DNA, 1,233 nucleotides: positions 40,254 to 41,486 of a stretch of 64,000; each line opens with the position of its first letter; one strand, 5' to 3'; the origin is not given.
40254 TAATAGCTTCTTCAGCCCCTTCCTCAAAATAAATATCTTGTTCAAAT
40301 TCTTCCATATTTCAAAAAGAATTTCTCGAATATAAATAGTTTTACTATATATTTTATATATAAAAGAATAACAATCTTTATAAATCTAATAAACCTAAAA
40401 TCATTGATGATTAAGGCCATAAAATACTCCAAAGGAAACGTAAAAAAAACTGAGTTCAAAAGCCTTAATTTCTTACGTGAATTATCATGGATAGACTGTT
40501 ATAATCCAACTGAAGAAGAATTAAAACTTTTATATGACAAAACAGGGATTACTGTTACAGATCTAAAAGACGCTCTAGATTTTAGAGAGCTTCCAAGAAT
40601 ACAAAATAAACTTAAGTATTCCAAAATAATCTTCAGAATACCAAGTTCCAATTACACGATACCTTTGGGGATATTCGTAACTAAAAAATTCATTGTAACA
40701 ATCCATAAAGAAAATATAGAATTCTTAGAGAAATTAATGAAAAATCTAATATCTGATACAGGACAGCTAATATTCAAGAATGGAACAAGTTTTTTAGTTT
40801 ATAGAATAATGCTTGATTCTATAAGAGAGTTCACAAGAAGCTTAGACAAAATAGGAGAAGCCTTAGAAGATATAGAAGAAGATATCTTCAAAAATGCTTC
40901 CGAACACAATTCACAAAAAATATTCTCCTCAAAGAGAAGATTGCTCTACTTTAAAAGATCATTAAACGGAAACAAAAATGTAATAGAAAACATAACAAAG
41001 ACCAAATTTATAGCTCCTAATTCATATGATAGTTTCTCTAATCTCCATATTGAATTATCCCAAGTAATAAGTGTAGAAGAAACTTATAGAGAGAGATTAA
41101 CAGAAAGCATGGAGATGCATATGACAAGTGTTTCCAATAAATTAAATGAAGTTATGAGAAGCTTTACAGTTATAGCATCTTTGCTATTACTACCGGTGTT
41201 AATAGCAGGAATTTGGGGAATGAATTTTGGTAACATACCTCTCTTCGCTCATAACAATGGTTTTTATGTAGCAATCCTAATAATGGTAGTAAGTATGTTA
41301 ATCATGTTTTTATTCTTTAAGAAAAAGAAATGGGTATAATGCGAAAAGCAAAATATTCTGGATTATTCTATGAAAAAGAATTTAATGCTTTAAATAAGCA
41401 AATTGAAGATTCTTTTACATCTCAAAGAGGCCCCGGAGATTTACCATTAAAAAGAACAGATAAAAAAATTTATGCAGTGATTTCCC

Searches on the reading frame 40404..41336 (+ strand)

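Call 18: search_protein_families(library=pfam, proteins=[window:40404-41336:+], max_evalue=0.01)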
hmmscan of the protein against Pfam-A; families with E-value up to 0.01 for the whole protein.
window:40404-41336:+ (311 aa): 2 families
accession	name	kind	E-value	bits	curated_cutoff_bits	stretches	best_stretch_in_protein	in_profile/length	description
PF01544.23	CorA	-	5.1e-51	174.2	27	1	26-307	3-292/292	CorA-like Mg2+ transporter protein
PF21918.1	cas_Cpf1_2nd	-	0.0013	19.2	27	1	136-201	5-69/225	CRISPR-associated endonuclease Cpf1 REC2 domain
